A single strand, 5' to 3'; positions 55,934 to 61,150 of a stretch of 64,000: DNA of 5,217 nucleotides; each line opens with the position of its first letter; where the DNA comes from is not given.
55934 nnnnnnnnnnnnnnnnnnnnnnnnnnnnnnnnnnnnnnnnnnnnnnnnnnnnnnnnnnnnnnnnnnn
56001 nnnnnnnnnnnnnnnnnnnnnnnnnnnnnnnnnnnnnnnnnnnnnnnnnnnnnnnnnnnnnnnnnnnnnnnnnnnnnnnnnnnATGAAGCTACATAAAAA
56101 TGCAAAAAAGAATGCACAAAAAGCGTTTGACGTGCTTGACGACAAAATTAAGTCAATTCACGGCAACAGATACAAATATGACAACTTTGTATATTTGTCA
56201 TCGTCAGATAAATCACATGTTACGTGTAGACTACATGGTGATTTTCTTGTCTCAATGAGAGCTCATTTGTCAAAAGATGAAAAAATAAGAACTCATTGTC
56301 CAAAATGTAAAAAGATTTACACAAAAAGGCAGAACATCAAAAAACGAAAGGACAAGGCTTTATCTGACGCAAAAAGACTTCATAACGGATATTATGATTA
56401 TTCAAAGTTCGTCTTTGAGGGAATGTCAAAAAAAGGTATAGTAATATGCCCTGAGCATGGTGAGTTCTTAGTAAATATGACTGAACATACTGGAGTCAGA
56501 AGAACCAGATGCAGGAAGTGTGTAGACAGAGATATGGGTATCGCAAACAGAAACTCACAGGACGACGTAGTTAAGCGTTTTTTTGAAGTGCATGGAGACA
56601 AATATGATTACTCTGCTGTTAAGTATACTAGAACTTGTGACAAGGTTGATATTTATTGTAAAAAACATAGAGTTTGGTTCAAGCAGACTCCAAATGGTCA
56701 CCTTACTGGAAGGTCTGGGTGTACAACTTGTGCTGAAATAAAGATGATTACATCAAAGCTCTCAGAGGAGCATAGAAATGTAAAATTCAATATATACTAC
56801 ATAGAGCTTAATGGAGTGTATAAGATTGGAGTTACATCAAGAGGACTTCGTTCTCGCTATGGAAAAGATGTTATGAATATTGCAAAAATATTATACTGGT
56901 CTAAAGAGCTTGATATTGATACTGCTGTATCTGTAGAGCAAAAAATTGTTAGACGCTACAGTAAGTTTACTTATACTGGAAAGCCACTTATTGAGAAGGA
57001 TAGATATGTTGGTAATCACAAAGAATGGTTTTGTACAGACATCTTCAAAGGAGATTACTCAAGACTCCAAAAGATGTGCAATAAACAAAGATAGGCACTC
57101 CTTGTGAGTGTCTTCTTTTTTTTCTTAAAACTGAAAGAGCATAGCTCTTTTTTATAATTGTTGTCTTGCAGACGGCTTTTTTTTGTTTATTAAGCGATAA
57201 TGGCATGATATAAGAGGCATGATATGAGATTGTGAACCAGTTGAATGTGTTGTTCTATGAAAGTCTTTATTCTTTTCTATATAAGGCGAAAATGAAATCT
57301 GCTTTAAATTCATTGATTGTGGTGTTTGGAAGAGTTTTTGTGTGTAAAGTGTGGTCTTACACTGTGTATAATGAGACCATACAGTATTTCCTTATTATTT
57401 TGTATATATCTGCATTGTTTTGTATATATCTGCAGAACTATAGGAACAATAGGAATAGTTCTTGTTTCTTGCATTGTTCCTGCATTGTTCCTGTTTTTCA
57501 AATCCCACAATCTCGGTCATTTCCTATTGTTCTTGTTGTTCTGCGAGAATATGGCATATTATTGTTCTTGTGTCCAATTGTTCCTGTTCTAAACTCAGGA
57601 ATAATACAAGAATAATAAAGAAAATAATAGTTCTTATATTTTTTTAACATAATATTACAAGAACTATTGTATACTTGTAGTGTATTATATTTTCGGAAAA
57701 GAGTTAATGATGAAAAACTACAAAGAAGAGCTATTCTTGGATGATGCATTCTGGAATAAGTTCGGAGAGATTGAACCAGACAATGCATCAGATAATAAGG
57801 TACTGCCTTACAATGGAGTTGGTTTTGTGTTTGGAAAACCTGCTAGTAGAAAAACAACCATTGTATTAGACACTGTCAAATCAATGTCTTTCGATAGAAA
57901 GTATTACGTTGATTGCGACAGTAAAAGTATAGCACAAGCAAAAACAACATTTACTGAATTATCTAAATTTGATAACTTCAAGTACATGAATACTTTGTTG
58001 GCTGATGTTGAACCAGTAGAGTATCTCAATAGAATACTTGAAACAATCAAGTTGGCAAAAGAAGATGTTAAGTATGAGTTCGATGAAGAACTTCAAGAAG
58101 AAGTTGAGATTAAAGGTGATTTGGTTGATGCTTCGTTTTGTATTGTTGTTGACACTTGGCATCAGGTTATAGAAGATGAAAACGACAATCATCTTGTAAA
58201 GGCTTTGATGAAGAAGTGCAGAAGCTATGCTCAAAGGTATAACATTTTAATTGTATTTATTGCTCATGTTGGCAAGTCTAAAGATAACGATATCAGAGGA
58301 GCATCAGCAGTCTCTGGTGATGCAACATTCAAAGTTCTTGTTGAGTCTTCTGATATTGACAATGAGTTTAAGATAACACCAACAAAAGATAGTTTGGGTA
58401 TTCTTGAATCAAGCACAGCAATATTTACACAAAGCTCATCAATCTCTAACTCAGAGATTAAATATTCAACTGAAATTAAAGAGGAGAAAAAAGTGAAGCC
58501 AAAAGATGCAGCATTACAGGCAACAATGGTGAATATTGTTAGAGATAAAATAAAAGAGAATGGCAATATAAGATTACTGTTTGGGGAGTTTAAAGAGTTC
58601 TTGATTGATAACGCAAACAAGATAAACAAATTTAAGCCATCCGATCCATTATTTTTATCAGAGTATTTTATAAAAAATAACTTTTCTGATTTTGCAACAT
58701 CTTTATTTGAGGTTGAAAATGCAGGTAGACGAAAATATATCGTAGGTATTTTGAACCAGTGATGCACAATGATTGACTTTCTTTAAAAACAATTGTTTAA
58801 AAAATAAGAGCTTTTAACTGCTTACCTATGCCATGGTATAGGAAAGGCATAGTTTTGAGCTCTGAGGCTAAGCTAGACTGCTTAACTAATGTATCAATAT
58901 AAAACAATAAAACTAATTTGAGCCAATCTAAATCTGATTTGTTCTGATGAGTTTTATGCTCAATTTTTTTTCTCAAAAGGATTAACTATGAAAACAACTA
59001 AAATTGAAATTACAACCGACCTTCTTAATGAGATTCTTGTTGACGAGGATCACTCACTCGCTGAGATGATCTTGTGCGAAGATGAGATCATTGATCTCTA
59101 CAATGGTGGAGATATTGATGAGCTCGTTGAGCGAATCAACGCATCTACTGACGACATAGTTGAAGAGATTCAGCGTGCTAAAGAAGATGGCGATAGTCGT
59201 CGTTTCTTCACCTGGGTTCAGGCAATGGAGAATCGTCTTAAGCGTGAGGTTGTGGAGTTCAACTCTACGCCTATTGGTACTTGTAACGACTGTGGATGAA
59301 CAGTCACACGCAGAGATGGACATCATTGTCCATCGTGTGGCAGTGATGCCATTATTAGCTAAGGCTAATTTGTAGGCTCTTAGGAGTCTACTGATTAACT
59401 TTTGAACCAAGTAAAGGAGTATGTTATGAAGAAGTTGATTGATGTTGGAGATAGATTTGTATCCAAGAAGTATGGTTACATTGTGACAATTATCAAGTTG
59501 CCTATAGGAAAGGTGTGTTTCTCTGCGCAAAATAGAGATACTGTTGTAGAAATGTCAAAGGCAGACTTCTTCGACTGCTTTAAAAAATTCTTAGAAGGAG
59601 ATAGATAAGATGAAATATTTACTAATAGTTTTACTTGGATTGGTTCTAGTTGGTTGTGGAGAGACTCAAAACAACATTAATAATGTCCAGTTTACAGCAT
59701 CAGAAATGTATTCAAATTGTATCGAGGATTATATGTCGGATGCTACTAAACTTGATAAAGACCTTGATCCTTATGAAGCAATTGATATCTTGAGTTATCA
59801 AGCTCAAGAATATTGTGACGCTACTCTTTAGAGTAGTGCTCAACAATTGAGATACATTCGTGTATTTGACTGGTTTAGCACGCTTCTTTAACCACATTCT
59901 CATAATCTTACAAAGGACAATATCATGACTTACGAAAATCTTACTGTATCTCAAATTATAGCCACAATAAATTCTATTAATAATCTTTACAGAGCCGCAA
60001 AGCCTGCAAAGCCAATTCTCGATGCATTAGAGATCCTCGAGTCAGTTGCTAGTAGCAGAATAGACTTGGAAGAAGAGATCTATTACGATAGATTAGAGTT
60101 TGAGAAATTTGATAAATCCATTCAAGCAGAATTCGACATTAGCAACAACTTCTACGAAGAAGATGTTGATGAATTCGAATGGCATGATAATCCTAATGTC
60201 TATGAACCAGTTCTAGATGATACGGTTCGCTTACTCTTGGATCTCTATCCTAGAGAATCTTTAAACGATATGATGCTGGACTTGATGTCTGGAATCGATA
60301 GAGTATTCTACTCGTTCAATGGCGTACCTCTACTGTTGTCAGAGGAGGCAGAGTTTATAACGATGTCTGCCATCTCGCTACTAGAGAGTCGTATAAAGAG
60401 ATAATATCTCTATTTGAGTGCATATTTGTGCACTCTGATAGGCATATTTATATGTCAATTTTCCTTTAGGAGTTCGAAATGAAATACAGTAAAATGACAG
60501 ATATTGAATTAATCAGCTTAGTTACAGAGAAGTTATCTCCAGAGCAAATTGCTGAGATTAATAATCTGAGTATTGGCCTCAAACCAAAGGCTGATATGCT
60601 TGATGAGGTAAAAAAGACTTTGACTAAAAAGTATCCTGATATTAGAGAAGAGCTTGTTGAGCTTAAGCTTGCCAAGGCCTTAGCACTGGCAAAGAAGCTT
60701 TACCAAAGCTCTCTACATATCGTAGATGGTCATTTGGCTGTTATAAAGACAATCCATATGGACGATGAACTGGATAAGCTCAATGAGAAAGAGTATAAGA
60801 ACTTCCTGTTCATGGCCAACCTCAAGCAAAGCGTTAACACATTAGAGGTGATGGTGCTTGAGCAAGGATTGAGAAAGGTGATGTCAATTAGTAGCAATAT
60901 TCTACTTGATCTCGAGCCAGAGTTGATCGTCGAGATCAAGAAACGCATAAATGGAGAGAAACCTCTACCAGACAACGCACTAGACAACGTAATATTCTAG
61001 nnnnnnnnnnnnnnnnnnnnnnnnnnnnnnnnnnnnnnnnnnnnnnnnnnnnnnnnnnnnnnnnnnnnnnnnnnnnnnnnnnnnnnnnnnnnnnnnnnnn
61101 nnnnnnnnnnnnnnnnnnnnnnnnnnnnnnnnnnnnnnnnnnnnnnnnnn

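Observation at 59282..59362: Zinc ribbon split by an in-frame TGA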

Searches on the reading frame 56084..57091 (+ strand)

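Call 8: search_protein_families(library=pfam, proteins=[window:56084-57091:+], max_evalue=0.1)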
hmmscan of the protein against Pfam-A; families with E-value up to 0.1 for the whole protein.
window:56084-57091:+ (336 aa): 4 families
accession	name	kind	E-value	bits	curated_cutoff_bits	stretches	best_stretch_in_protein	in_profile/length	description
PF05265.19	DUF723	-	0.00046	20.5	20.9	0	98-128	11-41/60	Protein of unknown function (DUF723)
PF10544.15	T5orf172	-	0.0011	19.9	20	1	241-319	10-89/101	T5orf172 domain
PF13408.12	Zn_ribbon_recom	-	0.063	14.1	25.3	0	117-164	3-50/58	Recombinase zinc beta ribbon domain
PF23545.1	Zn_ribbon_HMPTM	-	0.073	13.1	27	0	122-128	33-39/45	HMPTM N-terminal zinc ribbon domain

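Call 9: search_protein_families(library=phrogs, proteins=[window:56084-57091:+], max_evalue=0.1)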
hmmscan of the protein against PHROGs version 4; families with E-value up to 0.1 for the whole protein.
window:56084-57091:+ (336 aa): 4 families
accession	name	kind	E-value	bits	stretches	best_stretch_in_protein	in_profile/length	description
phrog_681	-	DNA, RNA and nucleotide metabolism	3.1e-29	103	1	16-300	241-507/576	endonuclease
phrog_4605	-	unknown function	6.9e-19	69.2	2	163-219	53-108/151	-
phrog_559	-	DNA, RNA and nucleotide metabolism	2.8e-17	63.7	1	13-232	123-315/607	HNH endonuclease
phrog_6088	-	DNA, RNA and nucleotide metabolism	0.069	12.5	0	178-227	19-68/772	DNA primase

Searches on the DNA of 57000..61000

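Call 26: search_rna_families(source=window, start=57000, end=61000, threshold=evalue, max_evalue=1)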
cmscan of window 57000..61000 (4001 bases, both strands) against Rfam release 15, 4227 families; matches with E-value up to 1: 2.
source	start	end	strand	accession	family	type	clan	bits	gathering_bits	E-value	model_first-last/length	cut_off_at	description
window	60648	60718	+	RF02517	mir-1017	Gene; miRNA;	-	22.9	50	0.22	1-71/71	no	mir-1017 microRNA precursor family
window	57440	57498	+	RF04344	Plastid-psbA-3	Cis-reg;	CL00153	22.4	48.4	0.94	1-57/57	no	Plastid-psbA-3 3UTR RNA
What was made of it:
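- On Selenocysteine recoding: There is no Rfam hit (call 26).
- No Rfam element in 57000-61000 (call 26). There is no Rfam SECIS hit (call 26).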

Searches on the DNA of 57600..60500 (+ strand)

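Call 6: search_dna_similar(query=window:57600-60500:+, collection=phages, mode=near, max_rows=30)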
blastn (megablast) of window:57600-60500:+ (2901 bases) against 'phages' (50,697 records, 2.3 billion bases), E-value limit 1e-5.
No match.
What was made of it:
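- Tried and rejected: Megablast of 57600-60500 against cultured phages gave no match (call 6).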

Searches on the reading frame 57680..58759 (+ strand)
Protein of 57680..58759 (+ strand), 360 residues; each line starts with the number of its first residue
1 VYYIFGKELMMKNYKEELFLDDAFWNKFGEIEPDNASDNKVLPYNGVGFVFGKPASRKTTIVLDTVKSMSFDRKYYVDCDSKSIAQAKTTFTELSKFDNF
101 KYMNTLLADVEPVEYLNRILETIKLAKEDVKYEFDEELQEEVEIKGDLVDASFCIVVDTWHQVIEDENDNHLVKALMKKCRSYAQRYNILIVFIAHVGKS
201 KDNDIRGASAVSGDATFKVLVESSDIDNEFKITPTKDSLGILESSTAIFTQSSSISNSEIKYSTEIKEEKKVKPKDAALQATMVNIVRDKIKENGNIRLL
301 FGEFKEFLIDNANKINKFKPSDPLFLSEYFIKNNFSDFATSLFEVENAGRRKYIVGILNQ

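Call 8: search_protein_families(library=pfam, proteins=[window:57680-58759:+], max_evalue=0.1)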
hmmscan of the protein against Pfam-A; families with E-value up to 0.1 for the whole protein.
window:57680-58759:+ (360 aa): 2 families
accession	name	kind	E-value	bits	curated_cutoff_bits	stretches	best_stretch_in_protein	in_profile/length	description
PF13481.12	AAA_25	-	8.3e-06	26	27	1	154-201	146-194/195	AAA domain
PF01637.24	ATPase_2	-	0.0017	18.6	33.2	1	47-195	22-154/225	ATPase domain predominantly from Archaea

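Call 9: search_protein_families(library=phrogs, proteins=[window:57680-58759:+], max_evalue=0.1)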
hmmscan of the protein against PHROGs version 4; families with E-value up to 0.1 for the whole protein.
window:57680-58759:+ (360 aa): 8 families
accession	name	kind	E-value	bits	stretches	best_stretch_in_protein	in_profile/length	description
phrog_2850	-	unknown function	8.1e-08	32.6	1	154-236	262-346/465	-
phrog_239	-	DNA, RNA and nucleotide metabolism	6.9e-07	29.6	1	155-222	472-554/801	DNA primase/helicase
phrog_25693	-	unknown function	7.1e-06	25.9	1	115-218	126-235/405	-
phrog_3123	-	unknown function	1.3e-05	25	1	41-223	337-538/583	-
phrog_243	-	DNA, RNA and nucleotide metabolism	0.0051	16.8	1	52-203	42-197/273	DnaB-like replicative helicase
phrog_906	-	DNA, RNA and nucleotide metabolism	0.017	14.8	1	155-227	628-702/872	DNA polymerase/primase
phrog_97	-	other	0.021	15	0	173-199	198-224/506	UvsX-like recombinase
phrog_15807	-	unknown function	0.095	14.1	0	58-110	23-69/81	-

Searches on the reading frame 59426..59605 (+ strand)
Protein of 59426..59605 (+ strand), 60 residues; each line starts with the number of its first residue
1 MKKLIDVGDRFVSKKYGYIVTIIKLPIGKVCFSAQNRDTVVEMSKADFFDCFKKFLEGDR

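Call 8: search_protein_families(library=pfam, proteins=[window:59426-59605:+], max_evalue=0.1)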
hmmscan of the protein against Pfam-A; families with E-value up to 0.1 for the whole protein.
window:59426-59605:+ (60 aa): 0 families

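Call 9: search_protein_families(library=phrogs, proteins=[window:59426-59605:+], max_evalue=0.1)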
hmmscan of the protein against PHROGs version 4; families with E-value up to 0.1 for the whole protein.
window:59426-59605:+ (60 aa): 1 family
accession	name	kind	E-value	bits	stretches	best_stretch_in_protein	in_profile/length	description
phrog_285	-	unknown function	0.044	14.9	1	1-45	1-44/83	-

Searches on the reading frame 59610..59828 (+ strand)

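Call 8: search_protein_families(library=pfam, proteins=[window:59610-59828:+], max_evalue=0.1)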
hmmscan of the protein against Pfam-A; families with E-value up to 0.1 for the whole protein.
window:59610-59828:+ (73 aa): 1 family
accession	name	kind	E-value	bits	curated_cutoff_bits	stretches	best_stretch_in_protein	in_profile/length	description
PF13865.11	FoP_duplication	-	0.087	13.9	24.6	1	38-55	56-76/81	C-terminal duplication domain of Friend of PRMT1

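Call 9: search_protein_families(library=phrogs, proteins=[window:59610-59828:+], max_evalue=0.1)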
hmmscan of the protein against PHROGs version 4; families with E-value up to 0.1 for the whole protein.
window:59610-59828:+ (73 aa): 13 families
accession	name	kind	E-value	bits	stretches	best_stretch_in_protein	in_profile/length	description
phrog_7772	-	unknown function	0.0005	21.1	1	1-39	1-35/139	-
phrog_20612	-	unknown function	0.00079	20.6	1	1-43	1-43/147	-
phrog_21118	-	unknown function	0.016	15.7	1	1-27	1-26/53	-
phrog_6645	-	unknown function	0.018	15.8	1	1-39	8-48/137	-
phrog_8801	-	unknown function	0.019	16.5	1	2-27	2-29/94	-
phrog_26920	-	unknown function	0.027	15.1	1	1-53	1-50/237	-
phrog_27783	-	unknown function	0.03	15.7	1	1-37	1-35/88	-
phrog_902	-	unknown function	0.03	15.7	1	1-32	9-43/118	-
phrog_6360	-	unknown function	0.045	14.9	1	1-37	2-36/122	-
phrog_14435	-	unknown function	0.051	14.8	1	1-46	1-45/128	-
phrog_21225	-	DNA, RNA and nucleotide metabolism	0.056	13.2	1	6-37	8-38/574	exonuclease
phrog_3641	-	unknown function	0.06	14.6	1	4-29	12-33/69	-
phrog_18826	-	unknown function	0.098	13.6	1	4-61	9-67/140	-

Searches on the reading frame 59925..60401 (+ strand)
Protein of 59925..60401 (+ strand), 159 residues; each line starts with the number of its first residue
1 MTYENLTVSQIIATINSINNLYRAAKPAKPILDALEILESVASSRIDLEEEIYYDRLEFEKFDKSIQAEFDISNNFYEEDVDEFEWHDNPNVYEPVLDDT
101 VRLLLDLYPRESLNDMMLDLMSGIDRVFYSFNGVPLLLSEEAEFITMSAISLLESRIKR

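Call 8: search_protein_families(library=pfam, proteins=[window:59925-60401:+], max_evalue=0.1)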
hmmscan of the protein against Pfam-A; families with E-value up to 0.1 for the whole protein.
window:59925-60401:+ (159 aa): 1 family
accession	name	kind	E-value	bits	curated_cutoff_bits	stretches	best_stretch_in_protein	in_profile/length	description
PF16958.10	PRP9_N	-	0.052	14.1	27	1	30-75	8-56/150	Pre-mRNA-splicing factor PRP9 N-terminus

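Call 9: search_protein_families(library=phrogs, proteins=[window:59925-60401:+], max_evalue=0.1)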
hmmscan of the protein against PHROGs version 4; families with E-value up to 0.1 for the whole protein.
window:59925-60401:+ (159 aa): 1 family
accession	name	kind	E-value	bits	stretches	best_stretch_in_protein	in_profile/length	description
phrog_31196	-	unknown function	0.049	14.9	0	60-89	44-71/74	-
